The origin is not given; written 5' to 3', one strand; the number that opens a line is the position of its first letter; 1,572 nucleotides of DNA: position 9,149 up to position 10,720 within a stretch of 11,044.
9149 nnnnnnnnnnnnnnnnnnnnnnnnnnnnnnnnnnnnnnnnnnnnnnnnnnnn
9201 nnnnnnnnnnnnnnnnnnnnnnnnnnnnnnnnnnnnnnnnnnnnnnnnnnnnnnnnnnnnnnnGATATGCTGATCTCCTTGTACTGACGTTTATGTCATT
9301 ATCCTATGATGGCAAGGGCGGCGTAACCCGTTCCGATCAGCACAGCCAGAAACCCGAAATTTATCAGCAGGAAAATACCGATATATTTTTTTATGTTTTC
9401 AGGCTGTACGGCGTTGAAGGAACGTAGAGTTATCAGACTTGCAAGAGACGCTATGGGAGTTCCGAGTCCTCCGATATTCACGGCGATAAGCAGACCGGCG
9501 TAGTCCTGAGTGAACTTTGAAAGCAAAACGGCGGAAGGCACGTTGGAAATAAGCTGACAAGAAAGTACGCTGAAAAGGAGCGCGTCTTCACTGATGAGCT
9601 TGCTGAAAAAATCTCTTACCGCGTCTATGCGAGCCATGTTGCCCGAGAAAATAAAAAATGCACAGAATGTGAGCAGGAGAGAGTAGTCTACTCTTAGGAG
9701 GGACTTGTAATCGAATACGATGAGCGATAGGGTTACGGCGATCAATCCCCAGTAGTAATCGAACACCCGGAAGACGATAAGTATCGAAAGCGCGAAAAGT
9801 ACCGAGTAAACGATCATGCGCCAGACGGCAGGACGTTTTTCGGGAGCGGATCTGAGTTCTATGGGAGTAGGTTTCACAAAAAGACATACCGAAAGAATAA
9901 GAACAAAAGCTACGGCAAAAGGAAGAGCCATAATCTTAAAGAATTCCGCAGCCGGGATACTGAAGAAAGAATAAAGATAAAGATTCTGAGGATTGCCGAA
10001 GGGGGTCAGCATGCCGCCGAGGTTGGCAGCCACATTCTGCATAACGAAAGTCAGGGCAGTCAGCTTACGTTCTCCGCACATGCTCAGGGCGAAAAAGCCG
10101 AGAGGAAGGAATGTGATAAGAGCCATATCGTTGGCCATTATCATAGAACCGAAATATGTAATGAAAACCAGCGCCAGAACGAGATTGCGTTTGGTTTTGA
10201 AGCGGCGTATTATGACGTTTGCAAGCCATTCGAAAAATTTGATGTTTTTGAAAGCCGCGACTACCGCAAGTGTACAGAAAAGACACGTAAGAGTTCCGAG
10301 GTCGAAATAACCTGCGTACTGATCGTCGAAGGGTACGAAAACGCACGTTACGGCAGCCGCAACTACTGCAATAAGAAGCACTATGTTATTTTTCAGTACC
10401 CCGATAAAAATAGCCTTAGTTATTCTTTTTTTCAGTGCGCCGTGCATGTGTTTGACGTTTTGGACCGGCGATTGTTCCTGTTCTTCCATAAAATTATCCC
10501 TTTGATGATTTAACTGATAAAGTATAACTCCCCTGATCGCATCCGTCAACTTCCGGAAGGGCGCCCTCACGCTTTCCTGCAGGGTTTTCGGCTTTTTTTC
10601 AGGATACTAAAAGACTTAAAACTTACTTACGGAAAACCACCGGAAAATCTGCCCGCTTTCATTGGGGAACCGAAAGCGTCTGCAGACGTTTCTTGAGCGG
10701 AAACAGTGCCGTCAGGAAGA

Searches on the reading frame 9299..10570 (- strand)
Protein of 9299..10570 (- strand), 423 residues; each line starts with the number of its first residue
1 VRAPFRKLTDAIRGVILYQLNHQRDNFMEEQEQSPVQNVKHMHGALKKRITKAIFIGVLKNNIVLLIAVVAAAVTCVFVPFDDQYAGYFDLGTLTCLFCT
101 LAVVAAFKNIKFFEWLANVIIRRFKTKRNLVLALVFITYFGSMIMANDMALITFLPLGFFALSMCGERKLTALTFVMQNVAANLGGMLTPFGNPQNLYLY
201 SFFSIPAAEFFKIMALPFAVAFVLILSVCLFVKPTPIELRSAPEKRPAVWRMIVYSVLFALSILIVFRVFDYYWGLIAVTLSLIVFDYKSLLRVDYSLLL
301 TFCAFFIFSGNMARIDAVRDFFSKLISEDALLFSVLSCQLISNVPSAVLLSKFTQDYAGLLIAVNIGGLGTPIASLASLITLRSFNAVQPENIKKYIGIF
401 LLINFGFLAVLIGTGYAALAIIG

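Call 6: search_protein_families(library=pfam, proteins=[window:9299-10570:-])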
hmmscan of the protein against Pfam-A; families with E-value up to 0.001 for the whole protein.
window:9299-10570:- (423 aa): 1 family
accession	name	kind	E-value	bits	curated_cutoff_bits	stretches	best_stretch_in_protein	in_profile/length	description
PF03600.22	CitMHS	-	1.2e-26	94.1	31.9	1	66-352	10-312/336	Citrate transporter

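Call 9: find_encoding_contigs(protein=window:9302-10489:-, flank=10000, max_places=10)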
Protein window:9302-10489:- (396 aa): 23 contigs read that carry it; 10 places shown.
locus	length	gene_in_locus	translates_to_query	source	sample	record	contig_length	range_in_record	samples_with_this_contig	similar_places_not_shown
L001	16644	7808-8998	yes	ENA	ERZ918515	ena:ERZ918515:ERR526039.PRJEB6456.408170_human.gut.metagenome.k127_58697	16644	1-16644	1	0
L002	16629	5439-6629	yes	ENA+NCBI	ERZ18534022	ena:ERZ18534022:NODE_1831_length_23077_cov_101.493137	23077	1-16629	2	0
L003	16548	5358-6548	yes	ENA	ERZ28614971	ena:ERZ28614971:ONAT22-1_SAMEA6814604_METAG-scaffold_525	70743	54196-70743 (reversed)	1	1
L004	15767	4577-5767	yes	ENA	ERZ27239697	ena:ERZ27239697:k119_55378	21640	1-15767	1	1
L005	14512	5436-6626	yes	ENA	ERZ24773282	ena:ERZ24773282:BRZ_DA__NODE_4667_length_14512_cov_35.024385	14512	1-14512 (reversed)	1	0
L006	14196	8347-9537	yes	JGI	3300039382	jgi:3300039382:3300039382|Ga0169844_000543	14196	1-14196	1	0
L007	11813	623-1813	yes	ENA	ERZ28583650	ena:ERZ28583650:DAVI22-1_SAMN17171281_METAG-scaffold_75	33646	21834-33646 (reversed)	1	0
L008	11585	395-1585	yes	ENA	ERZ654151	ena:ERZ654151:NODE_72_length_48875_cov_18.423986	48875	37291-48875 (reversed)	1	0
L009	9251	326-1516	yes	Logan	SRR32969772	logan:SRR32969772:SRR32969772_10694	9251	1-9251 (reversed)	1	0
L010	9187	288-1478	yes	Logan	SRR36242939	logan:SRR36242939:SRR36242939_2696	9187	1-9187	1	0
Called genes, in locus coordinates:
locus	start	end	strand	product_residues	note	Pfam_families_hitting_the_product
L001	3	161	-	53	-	?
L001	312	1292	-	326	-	PF13280:WYL, PF25583:WCX (weak)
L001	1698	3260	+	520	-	PF00239:Resolvase, PF07508:Recombinase, PF13408:Zn_ribbon_recom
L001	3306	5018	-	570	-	-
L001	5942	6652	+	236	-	PF00106:adh_short, PF08659:KR (faint), PF13561:adh_short_C2, PF23441:SDR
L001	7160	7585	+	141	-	-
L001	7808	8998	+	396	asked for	PF03600:CitMHS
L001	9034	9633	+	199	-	PF13420:Acetyltransf_4 (weak), PF00583:Acetyltransf_1, PF13508:Acetyltransf_7, PF13673:Acetyltransf_10 (weak)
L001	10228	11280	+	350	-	PF06224:AlkZ-like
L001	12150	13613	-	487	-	PF01145:Band_7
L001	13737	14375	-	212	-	-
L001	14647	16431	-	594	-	PF08439:Peptidase_M3_N, PF01432:Peptidase_M3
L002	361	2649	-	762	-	-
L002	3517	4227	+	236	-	PF00106:adh_short, PF08659:KR (faint), PF13561:adh_short_C2, PF23441:SDR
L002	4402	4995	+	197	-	-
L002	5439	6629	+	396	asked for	PF03600:CitMHS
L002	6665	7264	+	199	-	PF13420:Acetyltransf_4 (weak), PF00583:Acetyltransf_1, PF13508:Acetyltransf_7, PF13673:Acetyltransf_10 (weak)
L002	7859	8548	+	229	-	PF00557:Peptidase_M24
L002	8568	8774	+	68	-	PF00551:Formyl_trans_N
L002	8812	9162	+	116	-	PF00551:Formyl_trans_N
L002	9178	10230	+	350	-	PF06224:AlkZ-like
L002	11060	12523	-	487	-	PF01145:Band_7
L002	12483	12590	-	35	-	-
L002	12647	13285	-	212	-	-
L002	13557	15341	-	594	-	PF08439:Peptidase_M3_N, PF01432:Peptidase_M3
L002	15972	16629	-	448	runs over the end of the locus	PF02812:ELFV_dehydrog_N, PF00208:ELFV_dehydrog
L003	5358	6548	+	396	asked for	PF03600:CitMHS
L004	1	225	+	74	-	?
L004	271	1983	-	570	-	-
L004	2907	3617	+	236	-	PF00106:adh_short, PF08659:KR (faint), PF13561:adh_short_C2, PF23441:SDR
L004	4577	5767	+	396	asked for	PF03600:CitMHS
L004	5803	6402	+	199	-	PF13420:Acetyltransf_4 (weak), PF00583:Acetyltransf_1, PF13508:Acetyltransf_7, PF13673:Acetyltransf_10 (weak)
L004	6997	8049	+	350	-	PF06224:AlkZ-like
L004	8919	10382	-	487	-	PF01145:Band_7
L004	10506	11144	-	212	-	-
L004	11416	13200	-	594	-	PF08439:Peptidase_M3_N, PF01432:Peptidase_M3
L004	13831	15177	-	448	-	PF02812:ELFV_dehydrog_N, PF00208:ELFV_dehydrog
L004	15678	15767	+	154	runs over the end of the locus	PF00583:Acetyltransf_1, PF13673:Acetyltransf_10, PF13508:Acetyltransf_7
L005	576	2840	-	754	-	-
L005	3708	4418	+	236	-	PF00106:adh_short, PF08659:KR (faint), PF13561:adh_short_C2, PF23441:SDR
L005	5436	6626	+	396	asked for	PF03600:CitMHS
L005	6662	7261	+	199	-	PF13420:Acetyltransf_4 (weak), PF00583:Acetyltransf_1, PF13508:Acetyltransf_7, PF13673:Acetyltransf_10 (weak)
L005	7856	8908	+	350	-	PF06224:AlkZ-like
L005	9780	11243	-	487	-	PF01145:Band_7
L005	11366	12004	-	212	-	-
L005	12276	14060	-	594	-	PF08439:Peptidase_M3_N, PF01432:Peptidase_M3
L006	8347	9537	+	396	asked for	PF03600:CitMHS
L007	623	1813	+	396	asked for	PF03600:CitMHS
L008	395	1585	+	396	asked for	PF03600:CitMHS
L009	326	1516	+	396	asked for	PF03600:CitMHS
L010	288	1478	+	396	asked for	PF03600:CitMHS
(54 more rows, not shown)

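Call 19: find_homologous_proteins(query=L002:4402-4992:+, max_evalue=0.001)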
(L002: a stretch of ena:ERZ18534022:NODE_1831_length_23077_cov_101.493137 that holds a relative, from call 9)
Query L002:4402-4992:+: 5564 candidates shared short words with the query, none scored E <= 0.001.
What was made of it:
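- Tried and rejected: A word-indexed protein search with a 197-aa sense ORF returned no hit, not even the ORF itself, so that search was uninformative (call 19).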

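Call 20: find_homologous_proteins(query=L002:3517-4224:+, max_evalue=1e-40)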
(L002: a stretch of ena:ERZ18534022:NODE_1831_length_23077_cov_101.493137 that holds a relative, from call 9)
Query L002:3517-4224:+ (236 aa): 8000 proteins with E <= 1e-40 among 8000 candidates; the best 120 are listed.
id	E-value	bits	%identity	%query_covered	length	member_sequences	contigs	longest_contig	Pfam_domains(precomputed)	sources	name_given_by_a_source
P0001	8.5e-154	528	100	100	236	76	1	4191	PF08659.17,PF13561.13,PF23441.1,PF00106.32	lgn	-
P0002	1.2e-153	527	100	100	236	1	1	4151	PF08659.17,PF13561.13,PF23441.1,PF00106.32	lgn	-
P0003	3.2e-153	526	99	100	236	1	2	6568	PF08659.17,PF13561.13,PF23441.1,PF00106.32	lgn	-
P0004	8.1e-153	525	99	100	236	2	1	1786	PF08659.17,PF13561.13,PF23441.1,PF00106.32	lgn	-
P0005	2.4e-152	523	100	100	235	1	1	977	PF08659.17,PF13561.13,PF23441.1,PF00106.32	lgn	-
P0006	1.3e-118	413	74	100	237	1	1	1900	PF08659.17,PF13561.13,PF23441.1,PF00106.32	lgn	-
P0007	6.2e-118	410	74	100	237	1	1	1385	PF08659.17,PF13561.13,PF23441.1,PF00106.32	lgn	-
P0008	9.8e-118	410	75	99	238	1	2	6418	PF08659.17,PF13561.13,PF23441.1,PF00106.32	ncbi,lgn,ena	-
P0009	1.2e-117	410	74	100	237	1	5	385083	PF08659.17,PF13561.13,PF23441.1,PF00106.32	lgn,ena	-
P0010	1.4e-117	409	74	100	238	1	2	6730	PF08659.17,PF13561.13,PF23441.1,PF00106.32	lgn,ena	-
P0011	1.7e-117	409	74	100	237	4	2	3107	PF08659.17,PF13561.13,PF23441.1,PF00106.32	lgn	-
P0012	3.1e-117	408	76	100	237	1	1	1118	PF13561.13,PF23441.1,PF00106.32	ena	-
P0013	4.0e-117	408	74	100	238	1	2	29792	PF08659.17,PF13561.13,PF23441.1,PF00106.32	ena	-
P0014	4.1e-117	408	74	99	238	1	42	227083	PF08659.17,PF13561.13,PF23441.1,PF00106.32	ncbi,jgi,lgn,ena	-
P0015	4.1e-117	408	74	99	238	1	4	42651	PF08659.17,PF13561.13,PF23441.1,PF00106.32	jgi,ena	jgi:NAD(P)-dependent dehydrogenase (short-subunit alcohol dehydrogenase family)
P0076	4.9e-114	398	76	98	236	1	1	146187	PF08659.17,PF13561.13,PF23441.1,PF00106.32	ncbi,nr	ncbi:MAG: SDR family oxidoreductase [Ruminococcus sp.]|nr:SDR family oxidoreductase [Ruminococcus sp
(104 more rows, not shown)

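Call 21: find_encoding_contigs(protein=P0009, flank=4000, max_places=2)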
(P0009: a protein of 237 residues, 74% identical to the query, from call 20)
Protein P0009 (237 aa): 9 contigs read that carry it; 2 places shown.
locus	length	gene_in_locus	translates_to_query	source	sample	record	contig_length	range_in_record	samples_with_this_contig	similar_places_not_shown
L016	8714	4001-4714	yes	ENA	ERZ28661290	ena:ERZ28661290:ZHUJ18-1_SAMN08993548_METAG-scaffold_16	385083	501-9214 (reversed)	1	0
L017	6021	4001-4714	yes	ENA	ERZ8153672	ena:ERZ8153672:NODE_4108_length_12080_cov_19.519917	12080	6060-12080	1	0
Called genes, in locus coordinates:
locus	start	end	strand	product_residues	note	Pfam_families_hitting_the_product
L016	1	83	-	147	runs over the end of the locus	PF09719:C_GCAxxG_C_C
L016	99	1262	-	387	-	PF00465:Fe-ADH, PF13685:Fe-ADH_2, PF25137:ADH_Fe_C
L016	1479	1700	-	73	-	-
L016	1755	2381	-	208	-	PF12682:Flavodoxin_4, PF12724:Flavodoxin_5 (faint)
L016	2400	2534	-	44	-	-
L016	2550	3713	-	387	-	PF00465:Fe-ADH, PF13685:Fe-ADH_2, PF25137:ADH_Fe_C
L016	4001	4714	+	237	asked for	PF00106:adh_short, PF08659:KR (faint), PF13561:adh_short_C2, PF23441:SDR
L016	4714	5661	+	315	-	PF12833:HTH_18, PF00165:HTH_AraC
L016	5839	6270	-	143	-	PF00872:Transposase_mut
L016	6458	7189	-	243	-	PF10029:DUF2271, PF13860:FlgD_ig (weak)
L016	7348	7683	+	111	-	PF01548:DEDD_Tnp_IS110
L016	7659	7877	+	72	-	-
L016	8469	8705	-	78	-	-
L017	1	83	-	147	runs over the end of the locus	PF09719:C_GCAxxG_C_C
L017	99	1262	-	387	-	PF00465:Fe-ADH, PF13685:Fe-ADH_2, PF25137:ADH_Fe_C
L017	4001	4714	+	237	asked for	PF00106:adh_short, PF08659:KR (faint), PF13561:adh_short_C2, PF23441:SDR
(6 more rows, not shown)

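Call 22: find_encoding_contigs(protein=P0014, flank=4000, max_places=2)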
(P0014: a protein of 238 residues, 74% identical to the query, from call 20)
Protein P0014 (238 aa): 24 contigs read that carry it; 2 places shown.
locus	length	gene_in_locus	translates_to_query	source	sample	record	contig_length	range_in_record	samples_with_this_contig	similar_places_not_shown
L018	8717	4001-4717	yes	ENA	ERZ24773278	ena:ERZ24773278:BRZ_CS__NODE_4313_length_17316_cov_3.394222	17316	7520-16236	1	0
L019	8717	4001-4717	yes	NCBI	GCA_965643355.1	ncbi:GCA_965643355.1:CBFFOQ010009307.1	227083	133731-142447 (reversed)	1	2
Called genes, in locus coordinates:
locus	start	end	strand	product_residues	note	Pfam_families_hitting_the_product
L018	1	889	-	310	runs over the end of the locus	PF10340:Say1_Mug180, PF20434:BD-FAE, PF07859:Abhydrolase_3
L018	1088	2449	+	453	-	-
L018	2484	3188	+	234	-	PF19845:DUF6320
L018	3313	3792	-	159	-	PF00583:Acetyltransf_1, PF13673:Acetyltransf_10, PF13508:Acetyltransf_7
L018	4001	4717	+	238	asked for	PF00106:adh_short, PF08659:KR (faint), PF13561:adh_short_C2, PF23441:SDR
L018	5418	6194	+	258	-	PF01841:Transglut_core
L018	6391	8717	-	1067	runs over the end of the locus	PF22907:Ams1-like_1st, PF01074:Glyco_hydro_38N, PF09261:Alpha-mann_mid, PF07748:Glyco_hydro_38C, PF17677:Glyco_hydro38C2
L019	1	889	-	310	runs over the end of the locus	PF10340:Say1_Mug180, PF20434:BD-FAE, PF07859:Abhydrolase_3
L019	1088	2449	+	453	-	-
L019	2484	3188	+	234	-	PF19845:DUF6320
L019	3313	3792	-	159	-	PF00583:Acetyltransf_1, PF13673:Acetyltransf_10, PF13508:Acetyltransf_7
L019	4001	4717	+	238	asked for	PF00106:adh_short, PF08659:KR (faint), PF13561:adh_short_C2, PF23441:SDR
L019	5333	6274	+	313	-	PF13102:Phage_int_SAM_5, PF00589:Phage_integrase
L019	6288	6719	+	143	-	-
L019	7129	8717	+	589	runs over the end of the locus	PF04851:ResIII (weak), PF00271:Helicase_C (faint)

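Call 23: find_encoding_contigs(protein=P0076, flank=4000, max_places=2)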
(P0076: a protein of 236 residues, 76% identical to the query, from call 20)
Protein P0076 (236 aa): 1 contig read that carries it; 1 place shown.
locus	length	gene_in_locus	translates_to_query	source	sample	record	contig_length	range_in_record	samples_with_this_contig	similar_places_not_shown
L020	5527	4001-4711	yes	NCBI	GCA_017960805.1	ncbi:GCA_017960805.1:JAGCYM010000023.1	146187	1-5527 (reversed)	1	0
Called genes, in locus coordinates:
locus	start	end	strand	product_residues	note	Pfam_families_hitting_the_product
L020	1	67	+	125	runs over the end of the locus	-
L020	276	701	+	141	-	PF22381:Staph_reg_Sar_Rot, PF01978:TrmB (weak), PF01047:MarR, PF12802:MarR_2, PF13463:HTH_27, PF13601:HTH_34 (weak), PF22194:WHD_F93 (faint)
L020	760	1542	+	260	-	PF00881:Nitroreductase (faint), PF14512:TM1586_NiRdase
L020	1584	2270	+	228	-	-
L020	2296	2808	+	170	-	PF14512:TM1586_NiRdase, PF00881:Nitroreductase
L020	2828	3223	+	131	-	-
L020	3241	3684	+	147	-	PF12682:Flavodoxin_4, PF12724:Flavodoxin_5 (faint)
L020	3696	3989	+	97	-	PF03992:ABM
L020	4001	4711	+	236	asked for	PF00106:adh_short, PF08659:KR (faint), PF13561:adh_short_C2, PF23441:SDR (weak)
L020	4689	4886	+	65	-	-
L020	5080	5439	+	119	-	-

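Call 26: find_encoding_contigs(protein=window:9302-10570:-, flank=5000, max_places=10)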
Protein seq(423 aa) (423 aa): 23 contigs read that carry it; 10 places shown.
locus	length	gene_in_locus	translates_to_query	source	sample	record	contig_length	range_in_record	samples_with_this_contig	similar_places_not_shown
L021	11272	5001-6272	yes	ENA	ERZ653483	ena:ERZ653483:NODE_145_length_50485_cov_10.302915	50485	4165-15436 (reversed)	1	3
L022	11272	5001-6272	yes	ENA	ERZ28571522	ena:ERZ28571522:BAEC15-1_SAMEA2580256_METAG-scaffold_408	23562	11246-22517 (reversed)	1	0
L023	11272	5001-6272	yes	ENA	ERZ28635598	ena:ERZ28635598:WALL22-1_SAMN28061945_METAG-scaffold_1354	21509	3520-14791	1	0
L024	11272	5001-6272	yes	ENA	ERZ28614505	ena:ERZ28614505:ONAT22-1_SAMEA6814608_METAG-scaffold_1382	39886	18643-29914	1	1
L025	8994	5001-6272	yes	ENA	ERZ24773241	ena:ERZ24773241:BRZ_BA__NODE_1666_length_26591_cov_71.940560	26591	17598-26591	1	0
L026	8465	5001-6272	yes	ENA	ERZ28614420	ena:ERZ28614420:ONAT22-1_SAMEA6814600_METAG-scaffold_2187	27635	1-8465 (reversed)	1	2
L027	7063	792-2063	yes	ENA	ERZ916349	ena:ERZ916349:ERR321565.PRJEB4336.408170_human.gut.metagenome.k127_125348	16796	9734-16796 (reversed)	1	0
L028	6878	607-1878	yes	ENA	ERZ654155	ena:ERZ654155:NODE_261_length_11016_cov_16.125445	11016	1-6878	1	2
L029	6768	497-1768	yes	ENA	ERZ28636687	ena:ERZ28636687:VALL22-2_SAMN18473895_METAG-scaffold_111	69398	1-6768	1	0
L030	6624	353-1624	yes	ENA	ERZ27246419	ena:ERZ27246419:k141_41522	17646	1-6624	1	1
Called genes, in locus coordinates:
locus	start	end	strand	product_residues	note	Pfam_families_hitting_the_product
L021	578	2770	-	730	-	-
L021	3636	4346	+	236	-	PF00106:adh_short, PF08659:KR (faint), PF13561:adh_short_C2, PF23441:SDR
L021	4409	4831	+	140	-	-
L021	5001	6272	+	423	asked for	PF03600:CitMHS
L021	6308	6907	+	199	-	PF13420:Acetyltransf_4 (weak), PF00583:Acetyltransf_1, PF13508:Acetyltransf_7, PF13673:Acetyltransf_10 (weak)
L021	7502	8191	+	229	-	PF00557:Peptidase_M24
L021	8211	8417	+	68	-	PF00551:Formyl_trans_N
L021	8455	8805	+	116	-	PF00551:Formyl_trans_N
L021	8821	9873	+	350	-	PF06224:AlkZ-like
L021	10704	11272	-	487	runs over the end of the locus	PF01145:Band_7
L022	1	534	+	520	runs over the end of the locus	PF00239:Resolvase, PF07508:Recombinase, PF13408:Zn_ribbon_recom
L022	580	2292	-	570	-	-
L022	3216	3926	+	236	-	PF00106:adh_short, PF08659:KR (faint), PF13561:adh_short_C2, PF23441:SDR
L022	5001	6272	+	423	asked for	PF03600:CitMHS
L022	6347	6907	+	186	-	PF13420:Acetyltransf_4 (weak), PF00583:Acetyltransf_1, PF13673:Acetyltransf_10, PF13508:Acetyltransf_7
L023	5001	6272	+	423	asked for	PF03600:CitMHS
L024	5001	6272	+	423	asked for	PF03600:CitMHS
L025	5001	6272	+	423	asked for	PF03600:CitMHS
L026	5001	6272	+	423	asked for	PF03600:CitMHS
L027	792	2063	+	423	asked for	PF03600:CitMHS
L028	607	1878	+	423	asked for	PF03600:CitMHS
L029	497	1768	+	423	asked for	PF03600:CitMHS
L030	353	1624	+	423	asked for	PF03600:CitMHS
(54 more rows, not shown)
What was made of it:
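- Gene callers predicted ORFs of 140-244 aa in some contigs (calls 9, 26).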

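Call 45: search_protein_families(library=pfam, proteins=[L002:364-2649:-, L001:3309-5018:-], max_evalue=0.1)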
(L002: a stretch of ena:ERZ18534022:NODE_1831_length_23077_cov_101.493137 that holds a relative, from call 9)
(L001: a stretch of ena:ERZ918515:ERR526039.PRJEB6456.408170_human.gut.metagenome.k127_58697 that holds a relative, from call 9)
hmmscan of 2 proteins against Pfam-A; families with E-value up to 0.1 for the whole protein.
L002:364-2649:- (762 aa): 5 families
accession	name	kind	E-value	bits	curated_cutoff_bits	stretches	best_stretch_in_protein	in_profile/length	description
PF13306.12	LRR_5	-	1e-183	601.2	27.7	6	524-651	2-127/127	BspA type Leucine rich repeat region (6 copies)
PF13855.12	LRR_8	-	6.3e-22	77.5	27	1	619-657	18-58/61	Leucine rich repeat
PF23952.1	LRR_EndoS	-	0.0022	18.6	27.9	0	369-428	51-114/116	Endo-beta-N-acetylglucosaminidase EndoS LRR domain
PF00686.25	CBM_20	-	0.017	15.4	23.3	0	401-425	17-41/97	Starch binding domain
PF05725.18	FNIP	-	0.032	14.8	21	0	173-205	9-40/44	FNIP Repeat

L001:3309-5018:- (570 aa): 5 families
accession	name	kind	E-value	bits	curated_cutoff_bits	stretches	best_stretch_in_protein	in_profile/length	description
PF13306.12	LRR_5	-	6.7e-165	540.4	27.7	5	103-228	1-123/127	BspA type Leucine rich repeat region (6 copies)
PF13855.12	LRR_8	-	1.3e-14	54.1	27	0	493-530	14-52/61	Leucine rich repeat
PF12799.13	LRR_4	-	1.7e-05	25.3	27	0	392-428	3-40/44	Leucine Rich repeats (2 copies)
PF05725.18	FNIP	-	0.0089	16.6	21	0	140-175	6-40/44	FNIP Repeat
PF00686.25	CBM_20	-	0.014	15.6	23.3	0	371-395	17-41/97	Starch binding domain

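Call 46: search_protein_families(library=ncbifam, proteins=[L002:364-2649:-, L001:3309-5018:-, L002:3517-4224:+, window:9302-10489:-], max_evalue=0.01)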
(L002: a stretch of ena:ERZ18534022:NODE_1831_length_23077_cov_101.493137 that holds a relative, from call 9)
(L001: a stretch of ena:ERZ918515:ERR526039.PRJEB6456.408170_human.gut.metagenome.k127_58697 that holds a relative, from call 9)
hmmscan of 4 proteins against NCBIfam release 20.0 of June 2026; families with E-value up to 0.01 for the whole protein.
L002:364-2649:- (762 aa): 3 families
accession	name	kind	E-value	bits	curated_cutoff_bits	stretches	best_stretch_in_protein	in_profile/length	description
NF047961.1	adhesin_HupY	equivalog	5.4e-59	200.2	1250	6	421-555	187-320/978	leucine-rich repeat adhesin HupY/LrrG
NF045861.1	glide_Gli349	exception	3.9e-42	143.2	1750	7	448-509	2682-2743/3169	gliding machinery surface structure protein Gli349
TIGR02167.2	Liste_lipo_26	repeat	0.0027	17.4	30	0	370-381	2-13/26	PARCEL repeat-containing surface protein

L001:3309-5018:- (570 aa): 3 families
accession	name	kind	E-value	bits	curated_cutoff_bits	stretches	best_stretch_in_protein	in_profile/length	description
NF047961.1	adhesin_HupY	equivalog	2.2e-51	175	1250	5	178-318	182-319/978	leucine-rich repeat adhesin HupY/LrrG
NF045861.1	glide_Gli349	exception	1.5e-34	118.1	1750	5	364-435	2674-2744/3169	gliding machinery surface structure protein Gli349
TIGR02167.2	Liste_lipo_26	repeat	0.00099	18.8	30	0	340-351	2-13/26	PARCEL repeat-containing surface protein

L002:3517-4224:+ (236 aa): 225 families (the best 25 are shown)
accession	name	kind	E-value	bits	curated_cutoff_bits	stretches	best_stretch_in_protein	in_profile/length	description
NF005559.1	PRK07231.1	subfamily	4.1e-49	167.3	215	1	3-219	3-248/249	glucose 1-dehydrogenase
NF004324.0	PRK05717.1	equivalog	7.6e-48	163.3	384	1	5-225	14-257/258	SDR family oxidoreductase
NF006121.0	PRK08265.1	subfamily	6.4e-43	147.1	294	1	4-221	7-248/263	short chain dehydrogenase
NF005893.0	PRK07856.1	equivalog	7.8e-43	146.6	255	1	3-217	8-240/255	SDR family oxidoreductase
NF009466.0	PRK12826.1-2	subfamily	1.3e-42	146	222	1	4-219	3-245/248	3-oxoacyl-ACP reductase FabG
NF004791.0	PRK06138.1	equivalog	8.5e-42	143.2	312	1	4-219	5-250/252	SDR family oxidoreductase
NF052558.1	MBtsdlDhBudC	equivalog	5e-41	140.9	270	1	2-219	1-242/250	meso-2,3-butanediol dehydrogenase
NF004818.0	PRK06172.1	equivalog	2.5e-39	135.1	336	1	2-219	5-251/253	SDR family oxidoreductase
NF005007.0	PRK06398.1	equivalog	4.1e-39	134.3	341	1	3-221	6-248/259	aldose dehydrogenase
NF004198.0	PRK05653.1-3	equivalog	2.5e-38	132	296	1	4-218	7-246/248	3-oxoacyl-ACP reductase FabG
TIGR01830.1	3oxo_ACP_reduc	equivalog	2.3e-37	129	297.75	2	41-218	52-238/239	3-oxoacyl-[acyl-carrier-protein] reductase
NF005067.0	PRK06484.1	equivalog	9.1e-37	126.8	713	1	5-219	274-512/524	short chain dehydrogenase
NF009468.0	PRK12826.1-4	equivalog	2.4e-36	125.8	318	1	2-218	5-247/256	SDR family oxidoreductase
NF006366.0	PRK08589.1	equivalog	3.6e-36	124.8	386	1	3-219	5-253/272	SDR family oxidoreductase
NF005309.0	PRK06841.1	subfamily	4.2e-36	124.7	286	1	3-219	14-253/255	GolD/DthD family dehydrogenase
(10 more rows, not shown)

window:9302-10489:- (396 aa): 1 family
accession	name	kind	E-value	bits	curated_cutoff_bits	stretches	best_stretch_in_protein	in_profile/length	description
TIGR00785.1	dass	subfamily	3.4e-10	39.2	198.6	1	13-203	249-441/444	DASS family sodium-coupled anion symporter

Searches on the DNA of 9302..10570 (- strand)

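Call 36: search_dna_similar(query=L021:4348-4820:+, collection=plasmids, mode=distant, max_evalue=0.001, max_rows=10)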
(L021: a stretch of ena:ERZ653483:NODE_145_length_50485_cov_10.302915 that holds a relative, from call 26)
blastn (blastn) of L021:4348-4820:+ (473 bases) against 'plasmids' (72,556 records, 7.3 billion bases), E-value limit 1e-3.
No match.

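Call 37: search_dna_similar(query=L021:4348-4820:+, collection=phages, mode=distant, max_evalue=0.001, max_rows=10)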
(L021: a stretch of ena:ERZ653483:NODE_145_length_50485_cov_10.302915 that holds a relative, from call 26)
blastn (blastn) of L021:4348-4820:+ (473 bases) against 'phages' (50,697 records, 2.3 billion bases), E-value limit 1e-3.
No match.
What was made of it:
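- On Plasmid iterons or sopC-like centromere array: There is no plasmid or phage match (calls 36, 37).
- Tried and rejected: Distant blastn against plasmids and phages found nothing (calls 36, 37).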

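Call 48: search_rna_families(source=L002, start=3400, end=5500, threshold=evalue, max_evalue=1)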
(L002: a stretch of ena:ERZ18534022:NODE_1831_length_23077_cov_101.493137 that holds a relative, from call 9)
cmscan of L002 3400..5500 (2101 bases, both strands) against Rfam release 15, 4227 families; matches with E-value up to 1: 0.
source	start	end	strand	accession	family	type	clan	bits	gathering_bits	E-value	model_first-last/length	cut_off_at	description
